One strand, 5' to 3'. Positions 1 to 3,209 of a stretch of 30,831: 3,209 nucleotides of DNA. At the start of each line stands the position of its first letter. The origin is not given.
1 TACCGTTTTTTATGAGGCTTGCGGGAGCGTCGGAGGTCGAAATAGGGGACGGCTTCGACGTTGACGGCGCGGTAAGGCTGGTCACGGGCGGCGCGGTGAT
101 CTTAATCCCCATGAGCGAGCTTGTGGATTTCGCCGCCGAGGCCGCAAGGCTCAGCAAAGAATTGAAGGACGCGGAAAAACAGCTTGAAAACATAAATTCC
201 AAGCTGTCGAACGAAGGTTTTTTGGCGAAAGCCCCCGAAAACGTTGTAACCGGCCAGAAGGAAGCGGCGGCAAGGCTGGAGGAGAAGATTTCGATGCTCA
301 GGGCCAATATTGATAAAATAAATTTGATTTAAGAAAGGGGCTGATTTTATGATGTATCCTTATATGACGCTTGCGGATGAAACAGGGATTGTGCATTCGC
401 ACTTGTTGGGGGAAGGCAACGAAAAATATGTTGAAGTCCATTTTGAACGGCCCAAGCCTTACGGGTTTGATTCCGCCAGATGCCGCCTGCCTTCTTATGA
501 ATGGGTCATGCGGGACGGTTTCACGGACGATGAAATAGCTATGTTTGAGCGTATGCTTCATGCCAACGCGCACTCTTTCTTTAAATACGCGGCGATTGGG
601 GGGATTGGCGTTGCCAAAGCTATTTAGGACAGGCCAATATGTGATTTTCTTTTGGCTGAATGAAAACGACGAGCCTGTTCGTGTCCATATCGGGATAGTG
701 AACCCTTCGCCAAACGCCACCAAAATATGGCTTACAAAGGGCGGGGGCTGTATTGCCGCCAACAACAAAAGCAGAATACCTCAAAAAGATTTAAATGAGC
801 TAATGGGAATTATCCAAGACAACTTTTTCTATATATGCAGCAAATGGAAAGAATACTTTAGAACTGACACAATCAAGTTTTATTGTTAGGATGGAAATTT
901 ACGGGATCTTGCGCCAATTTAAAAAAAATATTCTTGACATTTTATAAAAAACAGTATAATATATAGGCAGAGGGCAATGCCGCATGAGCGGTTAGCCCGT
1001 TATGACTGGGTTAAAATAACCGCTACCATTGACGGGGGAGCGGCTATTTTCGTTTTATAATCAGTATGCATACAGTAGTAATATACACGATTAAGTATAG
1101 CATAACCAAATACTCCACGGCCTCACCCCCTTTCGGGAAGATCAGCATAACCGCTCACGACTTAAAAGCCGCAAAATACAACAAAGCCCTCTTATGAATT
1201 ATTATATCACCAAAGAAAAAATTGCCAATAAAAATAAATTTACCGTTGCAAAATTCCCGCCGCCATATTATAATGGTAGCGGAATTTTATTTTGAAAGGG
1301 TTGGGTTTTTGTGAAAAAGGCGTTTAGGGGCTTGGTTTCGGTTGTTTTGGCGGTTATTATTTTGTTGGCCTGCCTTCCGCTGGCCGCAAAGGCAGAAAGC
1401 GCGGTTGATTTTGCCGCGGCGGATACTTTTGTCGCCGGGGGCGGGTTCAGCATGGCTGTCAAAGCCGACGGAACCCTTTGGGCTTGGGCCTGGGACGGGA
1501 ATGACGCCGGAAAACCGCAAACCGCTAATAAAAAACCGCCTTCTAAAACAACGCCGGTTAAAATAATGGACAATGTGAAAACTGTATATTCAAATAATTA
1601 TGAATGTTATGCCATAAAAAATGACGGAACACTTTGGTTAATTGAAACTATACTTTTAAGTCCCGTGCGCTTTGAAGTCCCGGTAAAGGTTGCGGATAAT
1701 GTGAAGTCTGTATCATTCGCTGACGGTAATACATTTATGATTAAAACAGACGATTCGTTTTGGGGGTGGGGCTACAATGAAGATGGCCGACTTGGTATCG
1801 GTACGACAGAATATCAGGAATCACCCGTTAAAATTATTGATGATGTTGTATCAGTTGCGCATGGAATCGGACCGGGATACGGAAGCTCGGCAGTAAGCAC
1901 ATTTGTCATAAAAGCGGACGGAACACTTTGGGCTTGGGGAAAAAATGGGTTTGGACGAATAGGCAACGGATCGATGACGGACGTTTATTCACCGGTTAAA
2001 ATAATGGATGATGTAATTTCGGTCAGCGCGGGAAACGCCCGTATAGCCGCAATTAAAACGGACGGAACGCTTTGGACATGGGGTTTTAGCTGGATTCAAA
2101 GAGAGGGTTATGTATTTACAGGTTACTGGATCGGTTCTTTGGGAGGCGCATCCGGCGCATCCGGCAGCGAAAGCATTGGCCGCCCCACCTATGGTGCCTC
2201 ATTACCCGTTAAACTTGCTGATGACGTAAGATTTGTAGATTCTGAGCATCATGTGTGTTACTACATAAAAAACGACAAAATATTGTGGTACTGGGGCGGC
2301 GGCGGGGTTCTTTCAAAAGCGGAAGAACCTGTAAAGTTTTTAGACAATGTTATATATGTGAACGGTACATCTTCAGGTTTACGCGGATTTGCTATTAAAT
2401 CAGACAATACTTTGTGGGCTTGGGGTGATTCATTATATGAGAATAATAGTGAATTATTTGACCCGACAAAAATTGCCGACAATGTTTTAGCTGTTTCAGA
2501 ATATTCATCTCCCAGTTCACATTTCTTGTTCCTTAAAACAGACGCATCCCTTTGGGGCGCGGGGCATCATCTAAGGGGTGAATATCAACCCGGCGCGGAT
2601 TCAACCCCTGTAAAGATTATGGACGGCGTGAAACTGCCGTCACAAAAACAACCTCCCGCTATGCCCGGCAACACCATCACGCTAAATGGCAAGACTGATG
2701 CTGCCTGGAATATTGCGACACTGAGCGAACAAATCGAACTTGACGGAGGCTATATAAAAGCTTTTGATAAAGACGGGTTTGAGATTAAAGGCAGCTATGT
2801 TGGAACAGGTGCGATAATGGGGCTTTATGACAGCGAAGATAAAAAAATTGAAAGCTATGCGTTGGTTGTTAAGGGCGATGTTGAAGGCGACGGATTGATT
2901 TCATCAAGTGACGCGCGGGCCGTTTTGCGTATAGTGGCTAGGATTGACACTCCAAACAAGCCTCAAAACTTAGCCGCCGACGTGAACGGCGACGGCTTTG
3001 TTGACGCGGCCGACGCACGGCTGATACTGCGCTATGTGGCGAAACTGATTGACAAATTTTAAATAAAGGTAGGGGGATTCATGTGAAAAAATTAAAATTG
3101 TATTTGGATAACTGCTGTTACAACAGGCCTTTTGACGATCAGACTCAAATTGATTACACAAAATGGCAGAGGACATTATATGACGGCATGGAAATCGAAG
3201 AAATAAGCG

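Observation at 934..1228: Unannotated complete type I toxin-antitoxin-like locus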

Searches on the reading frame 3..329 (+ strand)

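Call 59: search_protein_families(library=pfam, proteins=[window:3-329:+], max_evalue=0.001)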
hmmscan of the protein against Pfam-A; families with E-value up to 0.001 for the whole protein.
window:3-329:+ (109 aa): 1 family
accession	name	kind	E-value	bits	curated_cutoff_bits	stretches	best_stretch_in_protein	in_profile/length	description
PF10458.14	Val_tRNA-synt_C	-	5.7e-18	65.4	25.9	1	42-106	1-65/66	Valyl tRNA synthetase tRNA binding arm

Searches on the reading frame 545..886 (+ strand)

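Call 59: search_protein_families(library=pfam, proteins=[window:545-886:+], max_evalue=0.001)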
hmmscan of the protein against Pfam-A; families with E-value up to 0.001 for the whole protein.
window:545-886:+ (114 aa): 1 family
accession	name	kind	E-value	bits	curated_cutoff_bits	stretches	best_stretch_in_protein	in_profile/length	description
PF13711.11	DUF4160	-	1.8e-09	38.1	23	1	32-102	2-65/65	Domain of unknown function (DUF4160)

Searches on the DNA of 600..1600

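Call 4: search_rna_families(source=window, start=600, end=1600, threshold=evalue, max_evalue=10, show_alignments=3)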
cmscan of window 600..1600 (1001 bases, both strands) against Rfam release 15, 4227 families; matches with E-value up to 10: 5.
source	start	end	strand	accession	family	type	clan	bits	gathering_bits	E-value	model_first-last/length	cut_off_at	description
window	692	725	-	RF00039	DicF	Gene; antisense;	-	15.1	48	2.7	1-52/52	no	DicF RNA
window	993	1021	+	RF01108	BMV3_UPD-PK1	Cis-reg;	-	15.1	38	6.7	1-26/26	no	Pseudoknot of upstream pseudoknot domain (UPD) of the 3'UTR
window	987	1036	-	RF01691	Bacillus-plasmid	Gene; sRNA;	-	14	31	7.3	1-61/61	no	Bacillus-plasmid RNA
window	1133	1259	-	RF01295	SCARNA7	Gene; snRNA; snoRNA; scaRNA;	-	12.6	65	1.1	1-330/330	no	Small Cajal body-specific RNA 7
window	1213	1281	+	RF00023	tmRNA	Gene;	CL00001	11.5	47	0.029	82-140/374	no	transfer-messenger RNA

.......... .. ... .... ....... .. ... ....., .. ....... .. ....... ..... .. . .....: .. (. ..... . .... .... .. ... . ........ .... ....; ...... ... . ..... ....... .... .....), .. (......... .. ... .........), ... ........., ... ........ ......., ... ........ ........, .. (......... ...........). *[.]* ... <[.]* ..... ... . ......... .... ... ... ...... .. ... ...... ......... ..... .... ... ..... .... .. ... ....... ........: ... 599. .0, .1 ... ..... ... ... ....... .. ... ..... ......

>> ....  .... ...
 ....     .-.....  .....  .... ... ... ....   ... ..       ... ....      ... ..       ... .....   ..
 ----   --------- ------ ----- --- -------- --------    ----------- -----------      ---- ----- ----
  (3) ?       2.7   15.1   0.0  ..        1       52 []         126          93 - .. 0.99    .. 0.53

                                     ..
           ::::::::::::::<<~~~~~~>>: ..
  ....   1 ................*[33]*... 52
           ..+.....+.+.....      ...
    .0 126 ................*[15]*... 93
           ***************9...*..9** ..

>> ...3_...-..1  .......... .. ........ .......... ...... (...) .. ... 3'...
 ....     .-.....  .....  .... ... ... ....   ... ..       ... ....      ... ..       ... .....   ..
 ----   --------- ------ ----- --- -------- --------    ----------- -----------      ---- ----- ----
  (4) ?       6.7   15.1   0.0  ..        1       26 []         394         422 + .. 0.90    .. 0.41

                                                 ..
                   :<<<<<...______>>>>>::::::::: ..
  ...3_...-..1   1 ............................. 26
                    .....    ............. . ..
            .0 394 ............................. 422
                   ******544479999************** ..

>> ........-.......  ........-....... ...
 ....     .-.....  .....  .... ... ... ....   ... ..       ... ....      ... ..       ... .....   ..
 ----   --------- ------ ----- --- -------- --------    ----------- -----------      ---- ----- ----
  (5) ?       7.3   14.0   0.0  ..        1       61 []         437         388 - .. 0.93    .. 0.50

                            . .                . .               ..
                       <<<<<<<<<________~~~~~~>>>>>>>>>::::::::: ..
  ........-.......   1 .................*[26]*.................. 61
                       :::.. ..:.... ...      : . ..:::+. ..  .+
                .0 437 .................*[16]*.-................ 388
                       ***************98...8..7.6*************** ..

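Call 68: search_rna_families(source=window, start=900, end=1260, threshold=evalue, max_evalue=10)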
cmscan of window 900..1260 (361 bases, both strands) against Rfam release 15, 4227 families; matches with E-value up to 10: 5.
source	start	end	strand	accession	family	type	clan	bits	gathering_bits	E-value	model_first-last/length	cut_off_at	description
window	1131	1218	-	RF01428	snoR128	Gene; snRNA; snoRNA; CD-box;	-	17.2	40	9.3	1-91/91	no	small nucleolar RNA snoR128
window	1092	1235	-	RF03035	nqrA-Marinomonas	Gene; sRNA;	-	16.3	95.5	4.5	1-134/134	no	nqrA-Marinomonas RNA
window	993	1021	+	RF01108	BMV3_UPD-PK1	Cis-reg;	-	15.1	38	2.4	1-26/26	no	Pseudoknot of upstream pseudoknot domain (UPD) of the 3'UTR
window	987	1036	-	RF01691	Bacillus-plasmid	Gene; sRNA;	-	14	31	2.6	1-61/61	no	Bacillus-plasmid RNA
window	1133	1259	-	RF01295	SCARNA7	Gene; snRNA; snoRNA; scaRNA;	-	12.6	65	0.41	1-330/330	no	Small Cajal body-specific RNA 7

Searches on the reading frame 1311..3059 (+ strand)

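Call 59: search_protein_families(library=pfam, proteins=[window:1311-3059:+], max_evalue=0.001)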
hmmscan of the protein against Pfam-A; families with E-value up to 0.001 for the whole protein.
window:1311-3059:+ (583 aa): 4 families
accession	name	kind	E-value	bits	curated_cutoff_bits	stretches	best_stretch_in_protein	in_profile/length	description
PF25390.1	WD40_RLD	-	4.4e-43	148.4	150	3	40-260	94-325/363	RCC1-like domain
PF13540.12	RCC1_2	-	1.5e-19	69.6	22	1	235-258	1-24/30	Regulator of chromosome condensation (RCC1) repeat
PF00415.24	RCC1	-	5e-13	49.8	21.7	2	203-243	1-45/50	Regulator of chromosome condensation (RCC1) repeat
PF00404.24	Dockerin_1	-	2.9e-11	43.8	22.9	1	521-576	1-56/57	Dockerin type I domain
